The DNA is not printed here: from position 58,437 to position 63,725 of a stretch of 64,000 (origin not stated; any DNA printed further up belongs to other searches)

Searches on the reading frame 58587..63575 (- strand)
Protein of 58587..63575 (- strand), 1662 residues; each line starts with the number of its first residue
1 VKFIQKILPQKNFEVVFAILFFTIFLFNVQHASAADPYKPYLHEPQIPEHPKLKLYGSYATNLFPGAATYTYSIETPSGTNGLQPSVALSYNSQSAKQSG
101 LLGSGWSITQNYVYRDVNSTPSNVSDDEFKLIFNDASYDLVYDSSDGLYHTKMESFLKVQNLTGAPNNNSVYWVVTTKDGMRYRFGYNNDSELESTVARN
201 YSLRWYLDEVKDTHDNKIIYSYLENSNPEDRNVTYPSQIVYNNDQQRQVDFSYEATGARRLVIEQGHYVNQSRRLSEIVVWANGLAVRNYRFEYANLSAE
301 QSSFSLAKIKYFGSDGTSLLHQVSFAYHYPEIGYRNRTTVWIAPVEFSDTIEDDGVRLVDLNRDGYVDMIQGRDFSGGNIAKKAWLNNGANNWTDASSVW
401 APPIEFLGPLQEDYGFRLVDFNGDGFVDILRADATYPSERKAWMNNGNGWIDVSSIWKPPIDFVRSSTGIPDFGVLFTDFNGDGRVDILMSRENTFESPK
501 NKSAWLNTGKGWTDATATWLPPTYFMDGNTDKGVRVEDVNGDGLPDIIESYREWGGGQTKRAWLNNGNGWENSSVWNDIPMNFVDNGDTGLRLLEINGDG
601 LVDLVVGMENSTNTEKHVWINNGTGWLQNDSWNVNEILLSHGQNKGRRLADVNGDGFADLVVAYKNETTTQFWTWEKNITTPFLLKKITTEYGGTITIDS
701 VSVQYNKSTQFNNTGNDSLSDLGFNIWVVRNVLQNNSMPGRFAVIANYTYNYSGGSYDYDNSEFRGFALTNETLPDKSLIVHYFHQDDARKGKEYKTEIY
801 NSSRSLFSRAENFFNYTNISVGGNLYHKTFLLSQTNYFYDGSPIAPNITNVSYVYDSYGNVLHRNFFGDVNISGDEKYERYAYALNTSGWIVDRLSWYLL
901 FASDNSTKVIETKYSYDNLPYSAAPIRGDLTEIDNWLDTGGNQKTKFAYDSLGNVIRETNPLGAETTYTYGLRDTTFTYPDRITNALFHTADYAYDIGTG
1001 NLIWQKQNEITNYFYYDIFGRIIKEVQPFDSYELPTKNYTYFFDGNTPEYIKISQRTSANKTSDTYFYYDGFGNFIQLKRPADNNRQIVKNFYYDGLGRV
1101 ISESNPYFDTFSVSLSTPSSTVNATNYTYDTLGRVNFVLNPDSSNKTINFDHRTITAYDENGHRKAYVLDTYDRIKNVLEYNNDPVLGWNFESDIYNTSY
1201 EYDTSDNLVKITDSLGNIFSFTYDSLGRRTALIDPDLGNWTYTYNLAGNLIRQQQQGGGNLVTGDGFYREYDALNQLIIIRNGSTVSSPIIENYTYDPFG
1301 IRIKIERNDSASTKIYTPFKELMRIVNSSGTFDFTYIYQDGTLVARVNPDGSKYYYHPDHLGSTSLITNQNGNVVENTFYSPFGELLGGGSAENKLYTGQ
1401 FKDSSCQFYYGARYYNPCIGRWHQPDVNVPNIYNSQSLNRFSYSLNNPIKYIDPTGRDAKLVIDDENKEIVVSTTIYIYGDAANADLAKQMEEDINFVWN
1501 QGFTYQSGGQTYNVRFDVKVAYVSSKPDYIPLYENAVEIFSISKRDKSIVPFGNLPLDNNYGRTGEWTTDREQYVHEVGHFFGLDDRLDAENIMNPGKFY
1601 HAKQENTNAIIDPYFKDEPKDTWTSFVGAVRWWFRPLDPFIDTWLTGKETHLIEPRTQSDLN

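Call 33: search_protein_families(library=pfam, proteins=[window:58587-63575:-], max_evalue=0.00001)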
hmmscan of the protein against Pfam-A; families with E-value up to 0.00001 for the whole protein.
window:58587-63575:- (1662 aa): 5 families
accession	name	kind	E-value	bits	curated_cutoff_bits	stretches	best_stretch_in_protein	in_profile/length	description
PF13517.12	FG-GAP_3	-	2e-21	76.8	26.9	3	479-548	1-60/61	FG-GAP-like repeat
PF12256.14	TcdB_toxin_midN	-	7.3e-21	74.7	24.8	1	647-778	30-161/181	Insecticide toxin TcdB middle/N-terminal region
PF05593.20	RHS_repeat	-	1.1e-17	64.3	22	1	1202-1236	1-35/38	RHS Repeat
PF01839.29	FG-GAP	-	3.1e-15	56.1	22.1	0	650-667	8-25/37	FG-GAP repeat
PF03534.18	SpvB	-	5.3e-10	39.4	22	1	66-248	5-200/287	Salmonella virulence plasmid 65kDa B protein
